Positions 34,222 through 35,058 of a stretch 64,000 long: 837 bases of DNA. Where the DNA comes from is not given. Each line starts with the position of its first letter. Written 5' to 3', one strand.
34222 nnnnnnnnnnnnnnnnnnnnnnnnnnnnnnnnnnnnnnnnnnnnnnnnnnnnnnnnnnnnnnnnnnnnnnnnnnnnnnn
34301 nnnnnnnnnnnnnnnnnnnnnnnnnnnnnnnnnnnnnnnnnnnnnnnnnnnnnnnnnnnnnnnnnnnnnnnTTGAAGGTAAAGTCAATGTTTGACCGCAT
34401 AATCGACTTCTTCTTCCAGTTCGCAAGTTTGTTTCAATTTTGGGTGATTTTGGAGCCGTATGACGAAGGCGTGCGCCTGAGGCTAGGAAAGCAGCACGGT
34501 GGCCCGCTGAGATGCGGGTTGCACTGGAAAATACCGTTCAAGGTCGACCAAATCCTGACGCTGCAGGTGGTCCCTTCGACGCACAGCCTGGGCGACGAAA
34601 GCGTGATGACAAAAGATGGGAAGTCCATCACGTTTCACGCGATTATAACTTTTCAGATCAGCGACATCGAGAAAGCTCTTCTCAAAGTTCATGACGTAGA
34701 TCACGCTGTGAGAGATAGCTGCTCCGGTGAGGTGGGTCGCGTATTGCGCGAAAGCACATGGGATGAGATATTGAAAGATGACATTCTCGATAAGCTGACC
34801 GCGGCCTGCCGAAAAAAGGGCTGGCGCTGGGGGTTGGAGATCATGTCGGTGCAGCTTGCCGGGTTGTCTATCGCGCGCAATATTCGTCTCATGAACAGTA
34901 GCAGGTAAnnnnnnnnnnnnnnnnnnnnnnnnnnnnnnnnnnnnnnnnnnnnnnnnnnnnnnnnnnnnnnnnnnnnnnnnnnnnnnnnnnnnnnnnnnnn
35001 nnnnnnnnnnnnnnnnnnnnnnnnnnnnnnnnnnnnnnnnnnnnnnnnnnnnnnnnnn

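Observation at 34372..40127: Enzymatic cargo block at the end of the virion/ejection-protein module: SPFH protein, HTH–metallophosphoesterase, giant GNAT-containing protein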

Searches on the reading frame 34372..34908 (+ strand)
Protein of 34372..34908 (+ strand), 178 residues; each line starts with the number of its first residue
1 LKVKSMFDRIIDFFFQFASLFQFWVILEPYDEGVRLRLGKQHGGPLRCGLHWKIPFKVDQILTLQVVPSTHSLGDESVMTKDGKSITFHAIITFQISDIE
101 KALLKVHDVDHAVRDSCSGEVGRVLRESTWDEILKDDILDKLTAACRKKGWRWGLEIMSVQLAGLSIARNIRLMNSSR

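Call 5: search_protein_families(library=pfam, proteins=[window:34372-34908:+], max_evalue=0.1)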
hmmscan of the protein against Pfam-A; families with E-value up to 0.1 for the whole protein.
window:34372-34908:+ (178 aa): 1 family
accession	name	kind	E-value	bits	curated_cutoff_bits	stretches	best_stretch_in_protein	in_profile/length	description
PF01145.31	Band_7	-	7.2e-17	62.4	23.6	1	26-169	2-149/176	SPFH domain / Band 7 family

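Call 6: search_protein_families(library=phrogs, proteins=[window:34372-34908:+], max_evalue=0.01)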
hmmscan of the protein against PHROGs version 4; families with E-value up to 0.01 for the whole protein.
window:34372-34908:+ (178 aa): 1 family
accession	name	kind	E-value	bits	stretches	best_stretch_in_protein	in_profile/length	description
phrog_200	-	other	5.4e-05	23.5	1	19-145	96-208/379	lipoprotein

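Call 21: search_protein_families(library=ncbifam, proteins=[window:34372-34908:+], max_evalue=1)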
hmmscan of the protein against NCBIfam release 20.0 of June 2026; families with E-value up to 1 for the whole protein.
window:34372-34908:+ (178 aa): 4 families
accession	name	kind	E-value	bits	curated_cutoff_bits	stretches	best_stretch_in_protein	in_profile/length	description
TIGR01933.1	hflK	equivalog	3.5e-11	43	159.4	1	26-162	3-142/261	FtsH protease activity modulator HflK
NF008181.0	PRK10930.1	equivalog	6.2e-05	22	660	1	23-136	97-207/419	FtsH protease activity modulator HflK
TIGR01932.1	hflC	equivalog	0.00036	19.4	134.4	1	19-109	15-112/318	protease modulator HflC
NF040911.1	KGW_Acineto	subfamily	0.38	10.5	35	1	143-162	9-28/38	KGW motif small protein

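Call 56: search_dna_similar(query=window:34387-34908:+, collection=phages, mode=protein, max_rows=25, max_evalue=0.001)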
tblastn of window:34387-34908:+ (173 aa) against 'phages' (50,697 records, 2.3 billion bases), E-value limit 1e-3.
No match.

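Call 77: find_homologous_proteins(query=window:34387-34908:+, max_evalue=0.001)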
Query window:34387-34908:+ (173 aa): 132 proteins with E <= 0.001 among 170 candidates; the best 120 are listed.
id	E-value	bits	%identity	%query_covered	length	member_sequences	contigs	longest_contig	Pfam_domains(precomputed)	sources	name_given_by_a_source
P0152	4.2e-112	390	100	100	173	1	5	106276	PF01145.32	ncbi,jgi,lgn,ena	jgi:regulator of protease activity HflC (stomatin/prohibitin superfamily)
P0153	5.9e-87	308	76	100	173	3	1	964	PF01145.32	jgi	jgi:regulator of protease activity HflC (stomatin/prohibitin superfamily)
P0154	3.8e-74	266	68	100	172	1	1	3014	PF01145.32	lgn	-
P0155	6.5e-73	262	64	99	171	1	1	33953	PF01145.32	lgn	-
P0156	3.4e-72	260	65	98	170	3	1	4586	PF01145.32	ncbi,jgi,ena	jgi:regulator of protease activity HflC (stomatin/prohibitin superfamily)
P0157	2.6e-71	257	63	98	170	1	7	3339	PF01145.32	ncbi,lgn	-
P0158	1.4e-70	255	66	99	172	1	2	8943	PF01145.32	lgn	-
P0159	2.4e-70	254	62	98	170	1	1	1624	PF01145.32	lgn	-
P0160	6.4e-70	252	62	98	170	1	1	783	PF01145.32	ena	-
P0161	9.0e-69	249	66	98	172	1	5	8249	PF01145.32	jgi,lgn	jgi:regulator of protease activity HflC (stomatin/prohibitin superfamily)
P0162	1.8e-68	248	60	98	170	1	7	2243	PF01145.32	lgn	-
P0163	1.4e-67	245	62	98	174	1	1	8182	PF01145.32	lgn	-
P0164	1.4e-67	245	59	98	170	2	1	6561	PF01145.32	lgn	-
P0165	3.3e-67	244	60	98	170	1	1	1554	PF01145.32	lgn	-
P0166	1.1e-66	242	61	99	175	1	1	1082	PF01145.32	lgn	-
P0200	3.4e-63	231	54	99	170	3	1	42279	PF01145.32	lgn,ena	-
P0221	3.9e-61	224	59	99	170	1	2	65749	PF01145.32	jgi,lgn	jgi:regulator of protease activity HflC (stomatin/prohibitin superfamily)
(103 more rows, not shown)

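Call 78: find_encoding_contigs(protein=P0152, flank=3000, max_places=6)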
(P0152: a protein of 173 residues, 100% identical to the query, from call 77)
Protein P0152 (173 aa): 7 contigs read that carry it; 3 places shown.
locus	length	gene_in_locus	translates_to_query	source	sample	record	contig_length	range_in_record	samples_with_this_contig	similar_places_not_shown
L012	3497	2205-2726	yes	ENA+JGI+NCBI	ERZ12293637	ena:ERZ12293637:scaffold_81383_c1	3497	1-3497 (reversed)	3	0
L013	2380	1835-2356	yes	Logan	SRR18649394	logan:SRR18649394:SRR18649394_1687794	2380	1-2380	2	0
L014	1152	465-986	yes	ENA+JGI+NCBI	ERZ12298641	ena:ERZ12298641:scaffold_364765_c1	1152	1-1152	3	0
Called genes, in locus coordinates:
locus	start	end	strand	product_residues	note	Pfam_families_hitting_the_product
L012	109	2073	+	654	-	-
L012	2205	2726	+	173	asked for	PF01145:Band_7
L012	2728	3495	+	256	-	?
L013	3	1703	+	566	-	?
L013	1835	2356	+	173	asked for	PF01145:Band_7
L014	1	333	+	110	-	?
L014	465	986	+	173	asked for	PF01145:Band_7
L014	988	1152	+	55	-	?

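Call 80: search_protein_families(library=padloc, proteins=[window:34387-34908:+], max_evalue=0.01)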
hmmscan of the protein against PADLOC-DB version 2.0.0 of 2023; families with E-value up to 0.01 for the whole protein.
window:34387-34908:+ (173 aa): 0 families

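Call 99: find_encoding_contigs(protein=P0221, flank=9000, max_places=1)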
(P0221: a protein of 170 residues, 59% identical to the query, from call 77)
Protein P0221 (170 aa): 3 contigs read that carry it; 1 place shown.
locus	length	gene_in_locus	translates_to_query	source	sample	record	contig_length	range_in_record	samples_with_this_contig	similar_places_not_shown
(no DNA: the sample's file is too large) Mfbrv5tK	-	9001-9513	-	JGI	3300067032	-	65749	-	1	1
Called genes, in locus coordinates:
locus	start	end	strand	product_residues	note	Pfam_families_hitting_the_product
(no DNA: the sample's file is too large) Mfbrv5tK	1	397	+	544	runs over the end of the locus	-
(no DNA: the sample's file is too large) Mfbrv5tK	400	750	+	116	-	-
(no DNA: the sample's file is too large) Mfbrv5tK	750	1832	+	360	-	-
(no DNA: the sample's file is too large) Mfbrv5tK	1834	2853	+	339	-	-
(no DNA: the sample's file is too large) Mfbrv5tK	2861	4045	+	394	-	-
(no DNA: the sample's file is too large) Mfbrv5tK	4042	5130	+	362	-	-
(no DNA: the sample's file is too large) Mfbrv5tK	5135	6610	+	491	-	-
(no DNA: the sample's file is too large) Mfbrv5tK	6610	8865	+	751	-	-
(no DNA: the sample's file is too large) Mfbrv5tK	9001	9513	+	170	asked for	PF01145:Band_7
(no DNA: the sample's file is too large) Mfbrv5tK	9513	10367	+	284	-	-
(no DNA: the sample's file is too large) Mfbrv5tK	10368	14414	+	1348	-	-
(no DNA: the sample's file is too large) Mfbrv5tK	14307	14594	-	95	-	-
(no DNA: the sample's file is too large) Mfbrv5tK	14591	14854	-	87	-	-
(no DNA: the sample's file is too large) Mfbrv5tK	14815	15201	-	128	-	-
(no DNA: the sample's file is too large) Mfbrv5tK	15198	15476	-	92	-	-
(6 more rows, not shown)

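Call 100: find_encoding_contigs(protein=P0200, flank=9000, max_places=1)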
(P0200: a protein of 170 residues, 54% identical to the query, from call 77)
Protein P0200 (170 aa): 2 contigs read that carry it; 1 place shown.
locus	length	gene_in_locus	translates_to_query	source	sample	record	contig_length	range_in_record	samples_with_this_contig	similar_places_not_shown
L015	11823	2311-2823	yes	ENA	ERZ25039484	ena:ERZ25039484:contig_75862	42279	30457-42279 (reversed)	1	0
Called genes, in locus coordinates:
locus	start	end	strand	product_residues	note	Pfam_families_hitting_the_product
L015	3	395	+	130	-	?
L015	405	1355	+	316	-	-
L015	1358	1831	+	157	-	-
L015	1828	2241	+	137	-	PF11351:GTA_holin_3TM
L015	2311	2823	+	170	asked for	PF01145:Band_7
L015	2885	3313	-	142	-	PF14220:DUF4329 (weak)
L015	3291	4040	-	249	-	-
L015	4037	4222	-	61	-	-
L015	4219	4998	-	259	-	PF13482:RNase_H_2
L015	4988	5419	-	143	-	PF18909:dGTP_diPhyd_N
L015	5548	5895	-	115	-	-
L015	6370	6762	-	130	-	PF14359:DUF4406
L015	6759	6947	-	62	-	-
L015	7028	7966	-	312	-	-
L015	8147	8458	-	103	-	-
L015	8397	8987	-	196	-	-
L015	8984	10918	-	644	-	PF00476:DNA_pol_A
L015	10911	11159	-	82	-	-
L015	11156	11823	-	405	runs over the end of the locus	PF13481:AAA_25 (weak), PF06745:ATPase (weak)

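Call 103: search_protein_families(library=phrogs, proteins=[L015:405-1355:+, L015:1358-1831:+, L015:1828-2241:+], max_evalue=0.01)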
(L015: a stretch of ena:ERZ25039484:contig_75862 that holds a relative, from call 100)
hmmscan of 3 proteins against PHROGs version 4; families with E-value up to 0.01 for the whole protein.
L015:405-1355:+ (316 aa): 0 families

L015:1358-1831:+ (157 aa): 1 family
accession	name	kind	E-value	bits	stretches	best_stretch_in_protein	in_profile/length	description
phrog_3108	-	unknown function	1.7e-37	129.6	1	7-152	8-156/160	-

L015:1828-2241:+ (137 aa): 1 family
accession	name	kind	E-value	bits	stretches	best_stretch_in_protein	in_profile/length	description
phrog_3427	-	lysis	2.9e-31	109.3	1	2-128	2-139/141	holin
